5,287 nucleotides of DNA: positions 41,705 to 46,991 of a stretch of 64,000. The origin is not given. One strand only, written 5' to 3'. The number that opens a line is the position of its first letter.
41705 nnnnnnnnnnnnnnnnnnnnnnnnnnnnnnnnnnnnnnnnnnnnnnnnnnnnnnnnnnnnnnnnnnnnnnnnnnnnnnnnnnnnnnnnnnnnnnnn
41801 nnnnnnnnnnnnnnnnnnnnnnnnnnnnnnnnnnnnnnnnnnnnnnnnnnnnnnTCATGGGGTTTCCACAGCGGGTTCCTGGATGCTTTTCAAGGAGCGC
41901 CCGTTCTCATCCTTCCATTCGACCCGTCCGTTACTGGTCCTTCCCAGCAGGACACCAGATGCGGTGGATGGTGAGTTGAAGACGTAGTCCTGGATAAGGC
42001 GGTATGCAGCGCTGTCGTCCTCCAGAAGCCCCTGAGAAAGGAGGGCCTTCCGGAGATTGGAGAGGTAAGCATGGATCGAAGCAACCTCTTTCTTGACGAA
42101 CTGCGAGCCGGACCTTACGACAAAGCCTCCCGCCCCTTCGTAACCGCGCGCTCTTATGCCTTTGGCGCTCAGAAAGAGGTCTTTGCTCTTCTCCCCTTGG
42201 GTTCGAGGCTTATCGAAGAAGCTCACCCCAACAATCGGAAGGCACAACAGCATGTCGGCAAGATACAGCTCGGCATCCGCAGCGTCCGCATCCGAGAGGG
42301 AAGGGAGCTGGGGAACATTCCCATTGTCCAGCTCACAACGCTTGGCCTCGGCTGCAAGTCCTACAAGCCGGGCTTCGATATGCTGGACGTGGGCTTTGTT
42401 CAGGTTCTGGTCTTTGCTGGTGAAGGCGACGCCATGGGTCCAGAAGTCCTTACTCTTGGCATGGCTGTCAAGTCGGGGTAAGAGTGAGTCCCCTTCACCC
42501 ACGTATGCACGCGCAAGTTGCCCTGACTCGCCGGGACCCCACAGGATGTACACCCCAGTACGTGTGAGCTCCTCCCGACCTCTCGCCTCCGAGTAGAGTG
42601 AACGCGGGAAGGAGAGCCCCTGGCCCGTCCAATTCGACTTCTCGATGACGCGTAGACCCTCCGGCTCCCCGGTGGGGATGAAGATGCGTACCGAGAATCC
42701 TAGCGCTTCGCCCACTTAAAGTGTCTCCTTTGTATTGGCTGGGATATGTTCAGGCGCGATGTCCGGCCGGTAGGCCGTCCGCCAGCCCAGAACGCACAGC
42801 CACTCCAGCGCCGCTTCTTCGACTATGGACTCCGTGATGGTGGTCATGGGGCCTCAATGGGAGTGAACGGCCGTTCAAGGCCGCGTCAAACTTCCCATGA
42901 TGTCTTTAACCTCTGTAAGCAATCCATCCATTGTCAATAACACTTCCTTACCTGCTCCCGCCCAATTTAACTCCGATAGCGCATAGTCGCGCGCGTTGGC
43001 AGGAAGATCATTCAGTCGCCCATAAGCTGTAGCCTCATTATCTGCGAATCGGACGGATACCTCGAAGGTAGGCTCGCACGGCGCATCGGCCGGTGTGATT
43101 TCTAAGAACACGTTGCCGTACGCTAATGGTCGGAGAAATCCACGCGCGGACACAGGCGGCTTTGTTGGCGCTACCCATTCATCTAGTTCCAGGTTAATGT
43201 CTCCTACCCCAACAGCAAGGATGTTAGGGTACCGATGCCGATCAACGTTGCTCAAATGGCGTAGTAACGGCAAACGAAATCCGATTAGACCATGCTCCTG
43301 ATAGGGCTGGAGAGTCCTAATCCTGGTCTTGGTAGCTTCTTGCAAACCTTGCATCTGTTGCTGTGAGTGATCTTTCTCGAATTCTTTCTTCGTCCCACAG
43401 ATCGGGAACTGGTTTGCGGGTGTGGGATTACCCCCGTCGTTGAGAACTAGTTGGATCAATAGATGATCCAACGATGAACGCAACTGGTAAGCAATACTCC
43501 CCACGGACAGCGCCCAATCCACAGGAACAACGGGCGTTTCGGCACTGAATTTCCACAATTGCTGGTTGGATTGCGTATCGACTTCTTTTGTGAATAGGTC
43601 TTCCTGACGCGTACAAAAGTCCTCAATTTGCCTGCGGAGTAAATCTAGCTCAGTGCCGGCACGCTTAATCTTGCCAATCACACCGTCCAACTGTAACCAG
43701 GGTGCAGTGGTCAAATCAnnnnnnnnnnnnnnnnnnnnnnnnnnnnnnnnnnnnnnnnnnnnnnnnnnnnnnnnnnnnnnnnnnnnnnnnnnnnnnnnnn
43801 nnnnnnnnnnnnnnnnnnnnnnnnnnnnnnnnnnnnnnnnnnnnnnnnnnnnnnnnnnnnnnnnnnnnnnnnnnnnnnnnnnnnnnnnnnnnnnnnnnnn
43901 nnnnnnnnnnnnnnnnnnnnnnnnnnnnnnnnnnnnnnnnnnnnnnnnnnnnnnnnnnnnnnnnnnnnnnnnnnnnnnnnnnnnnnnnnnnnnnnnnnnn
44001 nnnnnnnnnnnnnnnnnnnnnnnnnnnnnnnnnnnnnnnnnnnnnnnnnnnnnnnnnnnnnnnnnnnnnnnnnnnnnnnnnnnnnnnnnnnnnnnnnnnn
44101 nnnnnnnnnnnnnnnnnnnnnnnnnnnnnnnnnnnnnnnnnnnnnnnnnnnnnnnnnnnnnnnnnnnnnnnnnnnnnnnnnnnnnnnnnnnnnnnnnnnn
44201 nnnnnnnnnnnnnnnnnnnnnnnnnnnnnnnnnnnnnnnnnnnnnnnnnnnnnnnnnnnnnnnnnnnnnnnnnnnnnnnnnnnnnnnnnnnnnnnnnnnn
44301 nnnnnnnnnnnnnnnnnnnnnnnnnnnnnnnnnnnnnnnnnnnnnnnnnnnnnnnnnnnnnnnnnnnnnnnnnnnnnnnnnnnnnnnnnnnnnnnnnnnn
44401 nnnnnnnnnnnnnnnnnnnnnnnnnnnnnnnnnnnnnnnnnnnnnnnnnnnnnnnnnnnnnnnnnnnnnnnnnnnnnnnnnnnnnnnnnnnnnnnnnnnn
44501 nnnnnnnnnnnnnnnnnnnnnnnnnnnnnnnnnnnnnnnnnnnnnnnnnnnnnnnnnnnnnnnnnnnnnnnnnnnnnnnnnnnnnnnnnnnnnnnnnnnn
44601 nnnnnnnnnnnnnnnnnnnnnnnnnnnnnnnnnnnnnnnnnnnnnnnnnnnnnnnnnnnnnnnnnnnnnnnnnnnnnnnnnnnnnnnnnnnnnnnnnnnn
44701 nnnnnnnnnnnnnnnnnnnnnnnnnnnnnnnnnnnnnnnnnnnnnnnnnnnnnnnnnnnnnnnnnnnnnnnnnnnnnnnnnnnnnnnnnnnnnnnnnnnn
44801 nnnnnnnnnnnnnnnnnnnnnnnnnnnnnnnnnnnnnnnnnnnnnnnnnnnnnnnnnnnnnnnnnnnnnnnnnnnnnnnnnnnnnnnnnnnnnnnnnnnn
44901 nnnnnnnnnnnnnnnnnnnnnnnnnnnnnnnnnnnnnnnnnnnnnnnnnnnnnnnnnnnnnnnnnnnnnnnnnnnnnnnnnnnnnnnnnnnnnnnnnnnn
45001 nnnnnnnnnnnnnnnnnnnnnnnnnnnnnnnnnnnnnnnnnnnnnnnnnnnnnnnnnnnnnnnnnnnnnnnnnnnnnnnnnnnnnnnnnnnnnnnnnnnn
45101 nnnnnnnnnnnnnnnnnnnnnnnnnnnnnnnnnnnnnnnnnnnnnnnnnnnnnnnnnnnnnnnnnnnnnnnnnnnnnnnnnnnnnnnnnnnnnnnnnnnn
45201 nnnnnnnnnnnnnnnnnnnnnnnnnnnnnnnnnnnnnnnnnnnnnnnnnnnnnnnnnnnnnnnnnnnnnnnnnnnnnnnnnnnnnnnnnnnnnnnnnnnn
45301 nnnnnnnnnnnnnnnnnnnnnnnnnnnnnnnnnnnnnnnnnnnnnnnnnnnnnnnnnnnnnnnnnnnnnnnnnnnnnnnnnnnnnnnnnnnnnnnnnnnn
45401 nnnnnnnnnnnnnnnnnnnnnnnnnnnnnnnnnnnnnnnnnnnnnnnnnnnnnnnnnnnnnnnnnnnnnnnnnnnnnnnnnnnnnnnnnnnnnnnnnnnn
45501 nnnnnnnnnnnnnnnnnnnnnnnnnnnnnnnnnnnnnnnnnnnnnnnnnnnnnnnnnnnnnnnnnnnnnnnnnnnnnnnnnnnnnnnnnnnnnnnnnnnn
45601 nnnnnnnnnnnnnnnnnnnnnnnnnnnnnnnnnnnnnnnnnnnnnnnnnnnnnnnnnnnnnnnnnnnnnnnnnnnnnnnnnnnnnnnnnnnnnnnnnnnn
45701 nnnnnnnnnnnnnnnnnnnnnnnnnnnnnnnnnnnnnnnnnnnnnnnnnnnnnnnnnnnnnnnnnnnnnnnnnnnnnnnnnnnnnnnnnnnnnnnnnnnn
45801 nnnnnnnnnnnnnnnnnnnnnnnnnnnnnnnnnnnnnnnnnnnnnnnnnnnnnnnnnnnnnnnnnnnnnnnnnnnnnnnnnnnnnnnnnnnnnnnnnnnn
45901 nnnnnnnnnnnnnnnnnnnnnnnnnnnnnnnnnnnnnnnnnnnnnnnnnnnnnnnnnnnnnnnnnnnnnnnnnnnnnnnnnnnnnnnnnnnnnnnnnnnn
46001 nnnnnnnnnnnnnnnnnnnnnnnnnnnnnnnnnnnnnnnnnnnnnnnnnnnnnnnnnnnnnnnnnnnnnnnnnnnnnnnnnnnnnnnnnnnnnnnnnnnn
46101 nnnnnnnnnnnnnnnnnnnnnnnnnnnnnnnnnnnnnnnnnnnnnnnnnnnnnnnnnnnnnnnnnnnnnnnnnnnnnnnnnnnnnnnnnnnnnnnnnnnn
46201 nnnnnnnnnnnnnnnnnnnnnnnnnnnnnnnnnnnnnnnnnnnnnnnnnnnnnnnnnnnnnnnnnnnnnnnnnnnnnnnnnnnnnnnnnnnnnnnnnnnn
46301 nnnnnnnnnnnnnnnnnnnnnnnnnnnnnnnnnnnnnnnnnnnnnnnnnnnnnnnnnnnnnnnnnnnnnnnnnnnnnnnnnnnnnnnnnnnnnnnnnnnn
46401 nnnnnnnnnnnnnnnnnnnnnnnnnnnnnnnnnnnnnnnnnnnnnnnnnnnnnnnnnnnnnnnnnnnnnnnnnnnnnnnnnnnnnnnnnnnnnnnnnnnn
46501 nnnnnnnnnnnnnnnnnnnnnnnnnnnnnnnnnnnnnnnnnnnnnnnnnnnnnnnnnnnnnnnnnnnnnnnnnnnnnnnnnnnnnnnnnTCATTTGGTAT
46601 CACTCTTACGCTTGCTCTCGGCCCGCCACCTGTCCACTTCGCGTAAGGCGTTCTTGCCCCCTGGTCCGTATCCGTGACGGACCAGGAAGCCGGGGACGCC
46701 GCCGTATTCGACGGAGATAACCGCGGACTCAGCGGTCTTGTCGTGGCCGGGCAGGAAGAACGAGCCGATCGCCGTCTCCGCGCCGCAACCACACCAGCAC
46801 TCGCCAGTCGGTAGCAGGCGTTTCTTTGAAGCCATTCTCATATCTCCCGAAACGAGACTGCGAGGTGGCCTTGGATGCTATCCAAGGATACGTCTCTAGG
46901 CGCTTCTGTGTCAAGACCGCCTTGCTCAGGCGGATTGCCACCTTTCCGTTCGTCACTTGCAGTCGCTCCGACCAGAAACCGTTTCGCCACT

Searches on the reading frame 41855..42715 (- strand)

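Call 39: search_protein_families(library=pfam, proteins=[window:41855-42715:-], max_evalue=0.001)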
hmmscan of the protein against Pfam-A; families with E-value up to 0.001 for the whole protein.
window:41855-42715:- (286 aa): 1 family
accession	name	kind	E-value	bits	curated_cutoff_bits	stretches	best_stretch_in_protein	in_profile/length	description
PF14267.11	DUF4357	-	9e-19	67.6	38.4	1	222-275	1-54/54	Domain of unknown function (DUF4357)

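Call 44: search_protein_families(library=padloc, proteins=[window:41855-42715:-], max_evalue=0.01)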
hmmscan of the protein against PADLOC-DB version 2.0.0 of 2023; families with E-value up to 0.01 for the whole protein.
window:41855-42715:- (286 aa): 7 families
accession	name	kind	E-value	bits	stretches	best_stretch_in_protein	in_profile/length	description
PDLC04923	PDC-S14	-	8.4e-97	322.1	1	6-283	24-314/320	-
PDLC04925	PDC-S14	-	2.4e-86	287.4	1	6-279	16-295/301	-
PDLC04922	PDC-S14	-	2.2e-74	248.4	2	7-175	4-166/305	-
PDLC04924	PDC-S14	-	2.6e-22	77.8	1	16-269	13-271/280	-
PDLC04921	PDC-S14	-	1.8e-13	48.4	1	51-278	47-267/280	-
PDLC02190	DUF3780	-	5.6e-12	43.5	1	191-278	268-355/361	-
PDLC05040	PDC-S57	-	6.5e-08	30.7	1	196-279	150-225/229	-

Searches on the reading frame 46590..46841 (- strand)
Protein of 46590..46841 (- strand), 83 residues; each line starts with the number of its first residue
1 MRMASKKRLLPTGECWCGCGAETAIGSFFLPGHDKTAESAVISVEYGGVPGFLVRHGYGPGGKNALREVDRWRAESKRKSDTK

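Call 3: search_protein_families(library=pfam, proteins=[window:46590-46841:-], max_evalue=0.1)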
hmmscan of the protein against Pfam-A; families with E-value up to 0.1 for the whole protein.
window:46590-46841:- (83 aa): 0 families

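Call 45: search_protein_families(library=phrogs, proteins=[window:46590-46841:-], max_evalue=0.01)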
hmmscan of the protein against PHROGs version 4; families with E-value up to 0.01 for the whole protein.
window:46590-46841:- (83 aa): 2 families
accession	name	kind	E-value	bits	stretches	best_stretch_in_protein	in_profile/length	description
phrog_5477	-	unknown function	0.0053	17.6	1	6-47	136-176/206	-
phrog_5395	-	unknown function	0.0095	16.8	0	4-35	114-146/183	-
